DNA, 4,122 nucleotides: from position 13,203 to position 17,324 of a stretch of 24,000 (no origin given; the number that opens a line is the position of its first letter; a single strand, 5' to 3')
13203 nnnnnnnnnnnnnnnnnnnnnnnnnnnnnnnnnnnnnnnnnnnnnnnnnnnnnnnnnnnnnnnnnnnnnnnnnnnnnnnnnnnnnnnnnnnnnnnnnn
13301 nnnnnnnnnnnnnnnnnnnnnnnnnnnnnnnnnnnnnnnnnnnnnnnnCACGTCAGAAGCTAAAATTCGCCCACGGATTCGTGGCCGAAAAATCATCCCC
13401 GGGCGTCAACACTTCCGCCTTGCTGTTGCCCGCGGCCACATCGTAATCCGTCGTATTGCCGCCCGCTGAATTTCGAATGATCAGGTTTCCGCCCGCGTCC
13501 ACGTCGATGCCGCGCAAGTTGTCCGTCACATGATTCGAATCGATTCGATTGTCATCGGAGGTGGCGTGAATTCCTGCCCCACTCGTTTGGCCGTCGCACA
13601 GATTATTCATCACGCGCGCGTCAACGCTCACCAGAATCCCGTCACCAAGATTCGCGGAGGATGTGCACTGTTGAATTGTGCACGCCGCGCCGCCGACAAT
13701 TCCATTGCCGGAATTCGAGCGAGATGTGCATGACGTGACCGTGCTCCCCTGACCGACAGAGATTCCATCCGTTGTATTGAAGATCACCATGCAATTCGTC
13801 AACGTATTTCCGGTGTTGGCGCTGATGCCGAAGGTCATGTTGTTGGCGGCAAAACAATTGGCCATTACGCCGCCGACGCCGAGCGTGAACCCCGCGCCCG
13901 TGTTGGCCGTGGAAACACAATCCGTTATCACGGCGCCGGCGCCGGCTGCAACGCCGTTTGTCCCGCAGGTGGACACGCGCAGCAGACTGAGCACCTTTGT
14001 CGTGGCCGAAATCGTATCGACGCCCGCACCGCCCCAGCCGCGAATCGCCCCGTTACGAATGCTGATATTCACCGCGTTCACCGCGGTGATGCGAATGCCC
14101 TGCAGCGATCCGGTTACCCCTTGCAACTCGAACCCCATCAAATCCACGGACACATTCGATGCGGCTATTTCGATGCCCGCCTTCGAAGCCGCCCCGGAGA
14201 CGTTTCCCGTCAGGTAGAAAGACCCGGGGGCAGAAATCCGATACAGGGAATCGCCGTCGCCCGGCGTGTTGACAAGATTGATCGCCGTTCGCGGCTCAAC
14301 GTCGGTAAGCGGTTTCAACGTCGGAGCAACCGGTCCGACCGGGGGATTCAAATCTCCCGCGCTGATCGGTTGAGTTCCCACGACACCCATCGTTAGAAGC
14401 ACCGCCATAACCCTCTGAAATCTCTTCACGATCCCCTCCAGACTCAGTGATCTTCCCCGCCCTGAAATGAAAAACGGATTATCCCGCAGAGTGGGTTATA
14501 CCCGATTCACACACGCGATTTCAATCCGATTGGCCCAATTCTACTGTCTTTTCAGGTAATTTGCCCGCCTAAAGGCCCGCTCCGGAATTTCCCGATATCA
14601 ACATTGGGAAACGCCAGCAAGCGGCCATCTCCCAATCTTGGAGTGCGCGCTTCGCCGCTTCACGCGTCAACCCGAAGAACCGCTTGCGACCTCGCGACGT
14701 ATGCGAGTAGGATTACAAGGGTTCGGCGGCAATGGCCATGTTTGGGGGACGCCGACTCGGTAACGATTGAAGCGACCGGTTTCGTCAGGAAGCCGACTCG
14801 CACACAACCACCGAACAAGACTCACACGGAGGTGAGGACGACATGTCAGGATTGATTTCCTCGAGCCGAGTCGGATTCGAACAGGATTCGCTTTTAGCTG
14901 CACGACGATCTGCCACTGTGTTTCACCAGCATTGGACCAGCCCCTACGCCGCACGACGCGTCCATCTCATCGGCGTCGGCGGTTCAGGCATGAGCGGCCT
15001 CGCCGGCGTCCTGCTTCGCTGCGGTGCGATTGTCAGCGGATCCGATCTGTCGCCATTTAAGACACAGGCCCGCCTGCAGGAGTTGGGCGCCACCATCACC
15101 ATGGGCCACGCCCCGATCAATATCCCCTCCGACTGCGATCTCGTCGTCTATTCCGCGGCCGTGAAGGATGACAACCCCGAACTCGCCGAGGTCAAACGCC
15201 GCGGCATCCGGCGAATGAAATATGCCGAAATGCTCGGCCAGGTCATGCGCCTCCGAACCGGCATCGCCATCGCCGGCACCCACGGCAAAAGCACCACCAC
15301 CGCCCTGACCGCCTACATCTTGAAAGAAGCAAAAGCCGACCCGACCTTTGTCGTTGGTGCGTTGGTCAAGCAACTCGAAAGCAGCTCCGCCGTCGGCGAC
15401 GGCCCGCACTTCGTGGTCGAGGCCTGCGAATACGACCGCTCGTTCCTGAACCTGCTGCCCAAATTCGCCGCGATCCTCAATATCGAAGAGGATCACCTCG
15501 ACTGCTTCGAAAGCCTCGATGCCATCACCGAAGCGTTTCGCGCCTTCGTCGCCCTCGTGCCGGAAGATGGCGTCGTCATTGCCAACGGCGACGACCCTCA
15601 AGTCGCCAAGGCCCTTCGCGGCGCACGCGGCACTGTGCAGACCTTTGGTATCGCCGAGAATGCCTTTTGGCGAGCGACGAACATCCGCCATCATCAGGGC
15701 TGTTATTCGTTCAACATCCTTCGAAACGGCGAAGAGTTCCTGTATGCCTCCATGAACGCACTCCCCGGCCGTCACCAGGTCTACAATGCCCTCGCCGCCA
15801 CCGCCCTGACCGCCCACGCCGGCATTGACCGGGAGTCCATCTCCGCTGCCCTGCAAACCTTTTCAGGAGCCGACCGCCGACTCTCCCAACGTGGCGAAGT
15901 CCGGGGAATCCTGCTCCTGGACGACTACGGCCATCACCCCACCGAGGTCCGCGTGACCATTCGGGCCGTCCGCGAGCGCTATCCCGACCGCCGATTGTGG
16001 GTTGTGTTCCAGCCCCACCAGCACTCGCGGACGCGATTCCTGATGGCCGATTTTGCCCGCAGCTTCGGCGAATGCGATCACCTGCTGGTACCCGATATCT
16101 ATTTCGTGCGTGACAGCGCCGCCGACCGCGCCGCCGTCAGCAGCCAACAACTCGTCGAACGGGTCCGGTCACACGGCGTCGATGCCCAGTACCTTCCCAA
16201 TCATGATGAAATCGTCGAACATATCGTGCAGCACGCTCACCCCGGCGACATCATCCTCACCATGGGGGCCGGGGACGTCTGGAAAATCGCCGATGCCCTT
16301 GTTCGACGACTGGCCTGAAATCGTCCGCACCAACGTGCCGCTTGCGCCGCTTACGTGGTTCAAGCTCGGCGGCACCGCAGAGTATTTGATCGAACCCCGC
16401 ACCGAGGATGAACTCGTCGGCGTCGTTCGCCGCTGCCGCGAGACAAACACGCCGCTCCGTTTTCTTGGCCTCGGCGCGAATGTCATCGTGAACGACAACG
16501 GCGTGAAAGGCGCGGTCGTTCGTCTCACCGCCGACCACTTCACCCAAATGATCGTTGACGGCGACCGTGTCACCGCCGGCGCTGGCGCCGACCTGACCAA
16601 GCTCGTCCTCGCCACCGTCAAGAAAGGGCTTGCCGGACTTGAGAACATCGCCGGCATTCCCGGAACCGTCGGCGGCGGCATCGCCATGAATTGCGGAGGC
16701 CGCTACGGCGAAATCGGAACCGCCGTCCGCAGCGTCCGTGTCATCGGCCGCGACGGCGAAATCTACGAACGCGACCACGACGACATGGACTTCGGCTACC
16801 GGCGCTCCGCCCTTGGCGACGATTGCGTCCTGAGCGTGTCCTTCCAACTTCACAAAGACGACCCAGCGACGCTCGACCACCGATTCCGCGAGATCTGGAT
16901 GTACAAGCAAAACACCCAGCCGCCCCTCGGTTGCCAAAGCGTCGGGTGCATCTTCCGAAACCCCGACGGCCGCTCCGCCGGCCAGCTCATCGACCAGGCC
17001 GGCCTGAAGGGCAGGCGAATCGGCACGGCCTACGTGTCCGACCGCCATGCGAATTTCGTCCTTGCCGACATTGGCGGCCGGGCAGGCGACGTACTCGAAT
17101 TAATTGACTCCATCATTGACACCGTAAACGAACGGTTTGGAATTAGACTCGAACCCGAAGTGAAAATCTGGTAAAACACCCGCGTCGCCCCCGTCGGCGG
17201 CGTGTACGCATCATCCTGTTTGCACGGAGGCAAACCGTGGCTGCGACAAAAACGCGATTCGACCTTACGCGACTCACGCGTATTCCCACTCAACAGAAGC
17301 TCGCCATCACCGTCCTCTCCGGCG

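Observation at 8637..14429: Tandem array of four diverged secreted beta-helix paralogs with an embedded repeat/dockerin-like protein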

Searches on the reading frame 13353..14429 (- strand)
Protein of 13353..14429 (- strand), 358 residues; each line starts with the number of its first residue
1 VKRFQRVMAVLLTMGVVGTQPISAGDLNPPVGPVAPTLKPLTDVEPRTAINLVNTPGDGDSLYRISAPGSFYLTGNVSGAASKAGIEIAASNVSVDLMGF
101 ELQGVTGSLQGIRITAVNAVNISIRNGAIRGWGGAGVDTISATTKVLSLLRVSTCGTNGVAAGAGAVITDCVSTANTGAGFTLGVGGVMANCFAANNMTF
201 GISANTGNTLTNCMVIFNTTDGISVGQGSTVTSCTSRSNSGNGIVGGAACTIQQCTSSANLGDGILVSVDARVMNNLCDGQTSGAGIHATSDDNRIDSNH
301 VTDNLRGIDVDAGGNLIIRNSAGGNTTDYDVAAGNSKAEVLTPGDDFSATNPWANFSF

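Call 3: search_protein_families(library=pfam, proteins=[window:13353-14429:-], max_evalue=1)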
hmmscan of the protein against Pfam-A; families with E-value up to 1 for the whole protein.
window:13353-14429:- (358 aa): 1 family
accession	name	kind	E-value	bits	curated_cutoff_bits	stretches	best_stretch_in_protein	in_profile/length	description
PF05048.19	NosD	-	0.00027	20.9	23.6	1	203-332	44-179/212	Periplasmic copper-binding protein (NosD)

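Call 4: search_protein_families(library=ncbifam, proteins=[window:13353-14429:-], max_evalue=1)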
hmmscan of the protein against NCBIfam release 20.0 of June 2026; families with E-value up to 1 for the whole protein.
window:13353-14429:- (358 aa): 2 families
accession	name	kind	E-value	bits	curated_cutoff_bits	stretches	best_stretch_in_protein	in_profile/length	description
TIGR03804.1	para_beta_helix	repeat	0.00094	18.8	19.45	1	291-326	7-43/44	parallel beta-helix repeat protein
TIGR04247.1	NosD_copper_fam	subfamily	0.44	9.1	300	1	269-332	228-292/377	nitrous oxide reductase family maturation protein NosD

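Call 7: search_solved_structures(query=A1, max_evalue=1, show_alignments=2)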
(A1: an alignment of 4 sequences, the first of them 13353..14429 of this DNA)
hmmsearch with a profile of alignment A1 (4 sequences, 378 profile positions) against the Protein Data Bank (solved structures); distinct sequences matched with E-value up to 1: 1.
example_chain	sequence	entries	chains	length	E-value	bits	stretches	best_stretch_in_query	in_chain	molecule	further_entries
6swz_AAA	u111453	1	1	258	0.87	11.5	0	15-74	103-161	Protein PS1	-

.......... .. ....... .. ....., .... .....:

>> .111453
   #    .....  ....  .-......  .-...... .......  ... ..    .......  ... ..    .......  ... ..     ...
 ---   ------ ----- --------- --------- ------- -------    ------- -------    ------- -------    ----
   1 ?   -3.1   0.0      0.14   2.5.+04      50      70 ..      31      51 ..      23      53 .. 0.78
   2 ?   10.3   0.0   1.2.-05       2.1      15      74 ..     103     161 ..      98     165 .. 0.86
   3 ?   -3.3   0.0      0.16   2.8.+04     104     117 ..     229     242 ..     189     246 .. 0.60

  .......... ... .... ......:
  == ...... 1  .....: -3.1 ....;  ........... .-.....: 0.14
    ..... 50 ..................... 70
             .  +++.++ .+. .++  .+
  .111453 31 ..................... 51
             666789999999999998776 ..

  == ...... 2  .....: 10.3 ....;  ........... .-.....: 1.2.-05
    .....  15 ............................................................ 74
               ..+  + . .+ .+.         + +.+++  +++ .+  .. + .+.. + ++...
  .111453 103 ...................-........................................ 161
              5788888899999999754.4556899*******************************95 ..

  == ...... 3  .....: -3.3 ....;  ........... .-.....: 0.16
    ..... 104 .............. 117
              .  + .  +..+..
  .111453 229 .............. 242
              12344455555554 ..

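Call 9: search_protein_families(library=phrogs, proteins=[window:13353-14429:-], max_evalue=0.1)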
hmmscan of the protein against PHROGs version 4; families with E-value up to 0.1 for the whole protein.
window:13353-14429:- (358 aa): 0 families

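Call 10: find_homologous_proteins(query=A1, max_evalue=0.001)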
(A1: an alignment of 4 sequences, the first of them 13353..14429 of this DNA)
Query A1 (4 sequences) (358 aa, profile of the alignment): 1057 proteins with E <= 0.001 among 8000 candidates; the best 120 are listed.
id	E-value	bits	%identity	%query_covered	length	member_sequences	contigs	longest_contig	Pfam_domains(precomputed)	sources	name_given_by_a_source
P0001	1.3e-166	572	37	91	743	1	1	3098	PF13229.13,PF05048.20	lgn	-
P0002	1.1e-165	569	36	82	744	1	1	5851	PF13229.13,PF05048.20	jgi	jgi:parallel beta-helix repeat protein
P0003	2.4e-162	558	40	98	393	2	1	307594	PF13229.13,PF05048.20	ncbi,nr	ncbi:MAG: right-handed parallel beta-helix repeat-containing protein [Planctomycetes bacterium]|nr:r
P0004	2.6e-162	558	35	94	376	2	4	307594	PF13229.13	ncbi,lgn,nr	ncbi:MAG: right-handed parallel beta-helix repeat-containing protein [Planctomycetes bacterium]|nr:r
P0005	4.6e-158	544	40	89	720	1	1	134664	PF13229.13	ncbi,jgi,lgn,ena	-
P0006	1.2e-157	543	39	94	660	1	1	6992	PF13229.13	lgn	-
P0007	2.7e-154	532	32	74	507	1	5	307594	PF13229.13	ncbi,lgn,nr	ncbi:MAG: right-handed parallel beta-helix repeat-containing protein [Planctomycetes bacterium]|nr:r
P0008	4.2e-150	518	39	82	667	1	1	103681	PF13229.13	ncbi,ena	-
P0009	5.6e-149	514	42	82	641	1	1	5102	PF13229.13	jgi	jgi:parallel beta-helix repeat protein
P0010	2.2e-145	502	37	87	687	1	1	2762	PF13229.13,PF05048.20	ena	-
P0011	1.6e-144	500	45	82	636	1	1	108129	PF13229.13,PF05048.20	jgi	jgi:parallel beta-helix repeat protein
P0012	2.3e-144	499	35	94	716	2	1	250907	PF13229.13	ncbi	-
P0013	4.6e-140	485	31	73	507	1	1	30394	PF13229.13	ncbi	-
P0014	6.9e-138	478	45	82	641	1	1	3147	PF13229.13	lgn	-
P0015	2.5e-137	476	100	96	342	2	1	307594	-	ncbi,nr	ncbi:MAG: right-handed parallel beta-helix repeat-containing protein [Planctomycetes bacterium]|nr:r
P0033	4.8e-124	432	39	81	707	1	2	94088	PF13229.13,PF05048.20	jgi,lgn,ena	-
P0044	1.4e-117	411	43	98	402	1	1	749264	PF13229.13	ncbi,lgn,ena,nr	ncbi:MAG TPA: right-handed parallel beta-helix repeat-containing protein [Phycisphaerae bacterium]|n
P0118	1.4e-104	368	36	100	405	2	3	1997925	PF13229.13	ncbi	ncbi:MAG: right-handed parallel beta-helix repeat-containing protein [Phycisphaerales bacterium]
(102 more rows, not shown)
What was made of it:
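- Subunit lengths vary widely, from 340 to 750 aa (call 10).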

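Call 48: find_encoding_contigs(protein=P0011, flank=10000, max_places=1)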
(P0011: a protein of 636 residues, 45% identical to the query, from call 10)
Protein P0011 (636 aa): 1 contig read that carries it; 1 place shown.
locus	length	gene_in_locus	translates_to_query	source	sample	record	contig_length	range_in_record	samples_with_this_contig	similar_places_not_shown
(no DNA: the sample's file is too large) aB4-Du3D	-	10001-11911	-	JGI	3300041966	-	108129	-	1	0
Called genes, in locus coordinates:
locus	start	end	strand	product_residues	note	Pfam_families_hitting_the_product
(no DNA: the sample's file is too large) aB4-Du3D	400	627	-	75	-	PF00106:adh_short, PF13561:adh_short_C2 (weak)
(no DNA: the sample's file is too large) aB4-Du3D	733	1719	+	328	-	PF03190:Thioredox_DsbH, PF13899:Thioredoxin_7, PF13098:Thioredoxin_2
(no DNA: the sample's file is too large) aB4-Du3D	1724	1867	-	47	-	-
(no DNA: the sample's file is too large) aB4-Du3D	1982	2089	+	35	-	-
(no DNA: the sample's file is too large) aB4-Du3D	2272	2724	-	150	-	PF16798:DUF5069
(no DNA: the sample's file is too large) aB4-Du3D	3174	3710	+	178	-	-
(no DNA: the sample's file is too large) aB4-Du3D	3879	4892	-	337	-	PF00005:ABC_tran (faint), PF13191:AAA_16 (faint), PF13401:AAA_22 (faint), PF20720:nSTAND3 (faint), PF00004:AAA (faint)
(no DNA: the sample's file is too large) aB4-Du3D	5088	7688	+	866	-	PF00989:PAS, PF08448:PAS_4, PF13426:PAS_9, PF13426:PAS_9, PF01590:GAF, PF13185:GAF_2, PF00512:HisKA, PF02518:HATPase_c, +5 more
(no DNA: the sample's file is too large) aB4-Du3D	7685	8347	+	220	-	PF00072:Response_reg, PF00196:GerE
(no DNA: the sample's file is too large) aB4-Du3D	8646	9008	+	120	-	-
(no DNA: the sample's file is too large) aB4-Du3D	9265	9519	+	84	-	-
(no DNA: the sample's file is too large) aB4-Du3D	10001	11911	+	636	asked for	PF13229:Beta_helix, PF05048:NosD (faint), PF13229:Beta_helix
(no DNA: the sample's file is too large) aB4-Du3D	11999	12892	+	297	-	PF18884:TSP3_bac (faint)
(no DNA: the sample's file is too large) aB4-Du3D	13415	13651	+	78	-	-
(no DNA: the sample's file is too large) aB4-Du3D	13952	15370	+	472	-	PF00072:Response_reg, PF14532:Sigma54_activ_2, PF00158:Sigma54_activat, PF00004:AAA (faint), PF07728:AAA_5, PF25601:AAA_lid_14, PF02954:HTH_8 (weak)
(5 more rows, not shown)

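Call 49: find_encoding_contigs(protein=P0033, flank=10000, max_places=1)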
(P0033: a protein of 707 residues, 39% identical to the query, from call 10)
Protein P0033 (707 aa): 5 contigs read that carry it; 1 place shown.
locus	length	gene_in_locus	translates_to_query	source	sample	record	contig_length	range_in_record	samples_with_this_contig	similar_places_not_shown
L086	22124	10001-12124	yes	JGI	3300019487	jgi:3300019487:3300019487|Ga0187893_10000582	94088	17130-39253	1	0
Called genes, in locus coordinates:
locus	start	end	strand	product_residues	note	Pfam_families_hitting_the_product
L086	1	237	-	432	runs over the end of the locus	-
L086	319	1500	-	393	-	PF00248:Aldo_ket_red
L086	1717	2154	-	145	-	PF03190:Thioredox_DsbH (weak), PF00085:Thioredoxin (weak), PF13899:Thioredoxin_7, PF13098:Thioredoxin_2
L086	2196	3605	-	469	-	PF01979:Amidohydro_1, PF12890:DHOase, PF07969:Amidohydro_3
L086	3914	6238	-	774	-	-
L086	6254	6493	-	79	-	PF04023:FeoA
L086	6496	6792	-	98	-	-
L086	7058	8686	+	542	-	-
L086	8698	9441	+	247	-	PF03740:PdxJ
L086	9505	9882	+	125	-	PF01648:ACPS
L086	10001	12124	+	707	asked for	PF05048:NosD (faint), PF13229:Beta_helix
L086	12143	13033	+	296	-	PF18884:TSP3_bac (faint)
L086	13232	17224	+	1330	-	-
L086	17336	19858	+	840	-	PF12951:PATR (faint)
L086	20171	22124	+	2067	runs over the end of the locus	-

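Call 50: find_encoding_contigs(protein=P0118, flank=10000, max_places=1)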
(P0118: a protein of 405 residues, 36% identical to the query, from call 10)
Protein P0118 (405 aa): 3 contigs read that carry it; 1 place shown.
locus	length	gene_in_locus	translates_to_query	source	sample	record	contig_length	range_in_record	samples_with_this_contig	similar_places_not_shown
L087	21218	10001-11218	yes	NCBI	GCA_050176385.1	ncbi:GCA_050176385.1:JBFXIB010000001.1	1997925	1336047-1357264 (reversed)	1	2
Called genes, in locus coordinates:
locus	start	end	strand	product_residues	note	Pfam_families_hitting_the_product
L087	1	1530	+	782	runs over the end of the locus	PF12768:Rax2 (weak), PF17164:DUF5122 (faint)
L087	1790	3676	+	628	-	PF01053:Cys_Met_Meta_PP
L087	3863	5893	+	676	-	PF13415:Beta-prop_FBX42, PF24981:Beta-prop_ATRN-LZTR1 (weak), PF24681:Kelch_KLHDC2_KLHL20_DRC7 (weak)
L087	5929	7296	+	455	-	-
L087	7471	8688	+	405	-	PF13229:Beta_helix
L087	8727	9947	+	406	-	-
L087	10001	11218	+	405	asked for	PF13229:Beta_helix (weak)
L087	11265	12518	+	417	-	PF13229:Beta_helix (weak), PF05048:NosD (faint), PF13229:Beta_helix (weak)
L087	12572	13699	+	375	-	-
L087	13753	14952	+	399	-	PF13229:Beta_helix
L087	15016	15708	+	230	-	-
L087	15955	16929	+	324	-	-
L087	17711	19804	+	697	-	PF00932:LTD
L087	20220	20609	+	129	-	PF00076:RRM_1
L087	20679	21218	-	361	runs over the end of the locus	PF03403:PAF-AH_p_II, PF07224:Chlorophyllase (weak), PF12697:Abhydrolase_6 (weak)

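Call 51: find_encoding_contigs(protein=P0044, flank=10000, max_places=1)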
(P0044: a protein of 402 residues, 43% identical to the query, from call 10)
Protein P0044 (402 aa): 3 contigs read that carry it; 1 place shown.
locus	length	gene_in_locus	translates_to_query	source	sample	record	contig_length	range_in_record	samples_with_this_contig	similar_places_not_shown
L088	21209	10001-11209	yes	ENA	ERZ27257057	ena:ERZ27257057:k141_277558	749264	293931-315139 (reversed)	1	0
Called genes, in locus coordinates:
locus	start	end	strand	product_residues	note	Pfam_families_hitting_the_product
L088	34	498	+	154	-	-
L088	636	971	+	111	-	-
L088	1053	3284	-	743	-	PF00676:E1_dh, PF02779:Transket_pyr, PF02780:Transketolase_C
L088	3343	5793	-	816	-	PF11412:DsbD_N, PF02683:DsbD_TM, PF13899:Thioredoxin_7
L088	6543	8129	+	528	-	PF12072:RNase_Y_N, PF00013:KH_1, PF01966:HD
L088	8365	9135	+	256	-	PF01738:DLH (weak), PF03403:PAF-AH_p_II (weak), PF07224:Chlorophyllase, PF12740:PETase (weak)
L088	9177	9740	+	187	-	-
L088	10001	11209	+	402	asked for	PF13229:Beta_helix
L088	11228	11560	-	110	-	PF06074:Portal_Mu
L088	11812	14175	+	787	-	PF14312:FG-GAP_2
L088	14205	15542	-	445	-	PF06074:Portal_Mu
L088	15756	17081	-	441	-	PF03237:Terminase_6N, PF17289:Terminase_6C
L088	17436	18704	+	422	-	-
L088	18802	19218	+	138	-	-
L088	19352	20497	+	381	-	-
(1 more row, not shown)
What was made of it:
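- One solitary homolog lies beside Mu-like portal and terminase genes (call 51).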

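Call 62: search_protein_families(library=pfam, proteins=[L086:12143-13033:+], max_evalue=10)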
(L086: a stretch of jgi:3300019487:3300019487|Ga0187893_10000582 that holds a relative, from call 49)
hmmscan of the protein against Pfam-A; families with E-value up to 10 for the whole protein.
L086:12143-13033:+ (296 aa): 3 families
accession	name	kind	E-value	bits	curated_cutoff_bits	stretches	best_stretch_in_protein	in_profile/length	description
PF18884.5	TSP3_bac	-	1.7e-07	31.4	25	2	165-178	1-14/22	Bacterial TSP3 repeat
PF03495.19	Binary_toxB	-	0.09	13.4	25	1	164-177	1-14/78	Clostridial binary toxin B/anthrax toxin PA Ca-binding domain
PF07538.16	ChW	-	1.1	9.6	22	1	33-51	3-18/35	Clostridial hydrophobic W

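Call 80: search_protein_families(library=padloc, proteins=[window:13353-14429:-], max_evalue=0.01)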
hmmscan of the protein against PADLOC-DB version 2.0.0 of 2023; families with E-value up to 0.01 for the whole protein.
window:13353-14429:- (358 aa): 0 families

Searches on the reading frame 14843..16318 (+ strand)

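Call 22: search_protein_families(library=pfam, proteins=[window:14843-16318:+], max_evalue=0.001)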
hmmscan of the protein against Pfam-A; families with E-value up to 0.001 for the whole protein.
window:14843-16318:+ (491 aa): 3 families
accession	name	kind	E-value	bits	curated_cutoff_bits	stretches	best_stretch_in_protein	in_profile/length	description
PF08245.18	Mur_ligase_M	-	2.5e-29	103.1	24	1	143-322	1-199/200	Mur ligase middle domain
PF01225.30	Mur_ligase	-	6.6e-24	84.5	21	1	40-137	2-93/95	Mur ligase family, catalytic domain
PF02875.26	Mur_ligase_C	-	6.6e-23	82.4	28.4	1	345-477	1-127/127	Mur ligase, glutamate ligase domain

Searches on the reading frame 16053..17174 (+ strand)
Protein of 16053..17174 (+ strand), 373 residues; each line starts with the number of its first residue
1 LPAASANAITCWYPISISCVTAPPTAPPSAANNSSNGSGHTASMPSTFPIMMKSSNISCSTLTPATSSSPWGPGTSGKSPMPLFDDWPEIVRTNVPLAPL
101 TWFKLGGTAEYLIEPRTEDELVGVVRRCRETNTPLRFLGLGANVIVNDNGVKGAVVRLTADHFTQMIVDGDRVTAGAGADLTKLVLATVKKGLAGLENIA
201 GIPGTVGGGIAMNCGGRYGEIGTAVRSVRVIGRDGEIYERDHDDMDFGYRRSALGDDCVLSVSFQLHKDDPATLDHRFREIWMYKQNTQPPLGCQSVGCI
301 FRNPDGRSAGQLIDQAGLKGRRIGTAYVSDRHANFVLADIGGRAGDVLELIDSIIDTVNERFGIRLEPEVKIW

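Call 22: search_protein_families(library=pfam, proteins=[window:16053-17174:+], max_evalue=0.001)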
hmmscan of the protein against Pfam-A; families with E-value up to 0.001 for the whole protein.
window:16053-17174:+ (373 aa): 2 families
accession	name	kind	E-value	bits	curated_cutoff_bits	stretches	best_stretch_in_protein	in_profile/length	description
PF02873.21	MurB_C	-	8e-29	100.2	27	1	276-372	4-98/99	UDP-N-acetylenolpyruvoylglucosamine reductase, C-terminal domain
PF01565.28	FAD_binding_4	-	1.1e-21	77.4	26.4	1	110-238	2-136/139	FAD binding domain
